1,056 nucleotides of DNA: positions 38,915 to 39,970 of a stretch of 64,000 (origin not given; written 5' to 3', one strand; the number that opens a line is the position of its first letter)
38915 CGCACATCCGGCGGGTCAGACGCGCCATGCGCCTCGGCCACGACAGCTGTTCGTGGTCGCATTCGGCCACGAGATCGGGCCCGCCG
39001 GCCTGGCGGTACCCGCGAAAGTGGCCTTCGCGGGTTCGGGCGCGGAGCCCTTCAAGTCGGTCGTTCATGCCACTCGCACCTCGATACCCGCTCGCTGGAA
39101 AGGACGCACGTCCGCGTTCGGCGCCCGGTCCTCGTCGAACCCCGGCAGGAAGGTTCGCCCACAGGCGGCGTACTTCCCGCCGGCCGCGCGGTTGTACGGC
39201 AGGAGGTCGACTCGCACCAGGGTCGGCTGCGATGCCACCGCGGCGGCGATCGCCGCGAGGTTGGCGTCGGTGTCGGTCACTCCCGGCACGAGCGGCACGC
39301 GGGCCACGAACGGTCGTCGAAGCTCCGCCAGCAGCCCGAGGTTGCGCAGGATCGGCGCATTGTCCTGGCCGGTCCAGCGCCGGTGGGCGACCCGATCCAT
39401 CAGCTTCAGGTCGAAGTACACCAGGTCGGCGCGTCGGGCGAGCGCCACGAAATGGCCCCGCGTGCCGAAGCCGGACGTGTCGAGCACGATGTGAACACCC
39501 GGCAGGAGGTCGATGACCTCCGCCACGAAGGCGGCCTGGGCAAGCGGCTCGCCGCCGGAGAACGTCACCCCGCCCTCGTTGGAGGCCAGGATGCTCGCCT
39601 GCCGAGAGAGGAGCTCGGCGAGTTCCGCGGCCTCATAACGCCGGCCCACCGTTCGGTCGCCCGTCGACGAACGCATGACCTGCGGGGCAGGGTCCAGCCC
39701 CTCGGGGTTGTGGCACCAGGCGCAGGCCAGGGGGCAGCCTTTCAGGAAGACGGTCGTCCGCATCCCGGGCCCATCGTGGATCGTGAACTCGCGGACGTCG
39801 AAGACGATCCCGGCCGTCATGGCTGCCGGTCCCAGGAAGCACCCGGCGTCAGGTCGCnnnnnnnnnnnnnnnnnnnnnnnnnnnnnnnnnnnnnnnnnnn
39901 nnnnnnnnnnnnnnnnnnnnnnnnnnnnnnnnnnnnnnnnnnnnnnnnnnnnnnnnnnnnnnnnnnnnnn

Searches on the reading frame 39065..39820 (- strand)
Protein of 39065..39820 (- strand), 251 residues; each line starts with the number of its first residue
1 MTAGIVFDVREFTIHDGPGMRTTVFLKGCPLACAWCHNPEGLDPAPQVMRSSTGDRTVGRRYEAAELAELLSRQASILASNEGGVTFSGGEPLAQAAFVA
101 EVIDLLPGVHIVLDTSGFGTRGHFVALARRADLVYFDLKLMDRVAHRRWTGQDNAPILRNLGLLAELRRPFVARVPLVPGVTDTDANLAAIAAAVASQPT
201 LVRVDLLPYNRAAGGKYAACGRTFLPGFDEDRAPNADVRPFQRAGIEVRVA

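Call 6: search_protein_families(library=pfam, proteins=[window:39065-39820:-], max_evalue=0.01)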
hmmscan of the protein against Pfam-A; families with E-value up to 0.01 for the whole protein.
window:39065-39820:- (251 aa): 2 families
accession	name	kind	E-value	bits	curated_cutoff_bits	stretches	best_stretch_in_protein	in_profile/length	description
PF04055.27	Radical_SAM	-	4.6e-15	56.6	29.5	1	25-185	3-158/166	Radical SAM superfamily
PF13353.11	Fer4_12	-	4.2e-12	47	22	1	16-104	2-75/137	4Fe-4S single cluster domain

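Call 7: search_protein_families(library=ncbifam, proteins=[window:39065-39820:-], max_evalue=0.01)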
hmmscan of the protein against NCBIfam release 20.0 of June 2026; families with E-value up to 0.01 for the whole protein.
window:39065-39820:- (251 aa): 17 families
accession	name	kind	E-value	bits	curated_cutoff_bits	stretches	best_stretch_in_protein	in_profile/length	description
TIGR02494.1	PFLE_PFLC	subfamily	1.3e-59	201.9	174.35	2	56-224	98-269/293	glycyl-radical enzyme activating protein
NF043069.1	T4HPD_activ_SAM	equivalog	9.9e-53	179.4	425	2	55-224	97-268/299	trans-4-hydroxy-L-proline dehydratase activase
NF033717.2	HPDL_rSAM_activ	equivalog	2.5e-47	161.6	420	2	56-225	106-277/311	4-hydroxyphenylacetate decarboxylase activase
NF048010.1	SfplDhtActHpsHDes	equivalog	4.9e-47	160.2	430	2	60-225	110-279/298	(2S)-3-sulfopropanediol dehydratase activating enzyme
NF033719.1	ind_deCO2_activ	equivalog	5.1e-45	154.1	425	2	58-237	107-284/302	indoleacetate decarboxylase activase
TIGR02493.1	PFLA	equivalog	2.8e-43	148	231.75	1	10-224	6-212/235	pyruvate formate-lyase-activating protein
NF048008.1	SfplDhtActHpfHKleb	equivalog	3.1e-42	145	500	2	59-222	104-271/308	(2S)-3-sulfopropanediol dehydratase activating enzyme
TIGR04395.1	cutC_activ_rSAM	equivalog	8.7e-42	143.5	360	2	59-223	107-276/309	choline TMA-lyase-activating enzyme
NF007483.0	PRK10076.1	equivalog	2.9e-37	128.4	326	1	5-238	23-274/292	[formate-C-acetyltransferase]-activating enzyme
TIGR04003.1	rSAM_BssD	equivalog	1.1e-35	123.4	496.45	2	58-223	104-273/314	[benzylsuccinate synthase]-activating enzyme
TIGR04041.1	activase_YjjW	hypoth_equivalog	9.2e-29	100.7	250.2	2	61-211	92-240/276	YjjW family glycine radical enzyme activase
NF008356.0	PRK11145.1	equivalog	1.7e-25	89.8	375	1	4-224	5-217/246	pyruvate formate lyase 1-activating protein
TIGR02495.1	NrdG2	equivalog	5.7e-16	58.4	131.15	1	8-198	4-183/193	anaerobic ribonucleoside-triphosphate reductase activating protein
TIGR02491.1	NrdG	equivalog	2.9e-10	40.3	126.1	1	8-105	4-86/154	anaerobic ribonucleoside-triphosphate reductase activating protein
TIGR04349.1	rSAM_QueE_gams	hypoth_equivalog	4.7e-05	23.2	300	0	67-117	50-98/210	7-carboxy-7-deazaguanine synthase QueE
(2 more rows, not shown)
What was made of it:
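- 39065..39820 (-): GRE-activating radical SAM enzyme, 251 aa. CX3CX2C at 39713-39736. No ferredoxin-like auxiliary-cluster insert. TIGR02494 202 bits (cut-off 174), matched in two pieces that skip the insert; PF04055 (calls 6, 7).
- On Glycyl radical enzyme superfamily (PFL-like): 39065-39820; TIGR02494 above its cut-off (call 7).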
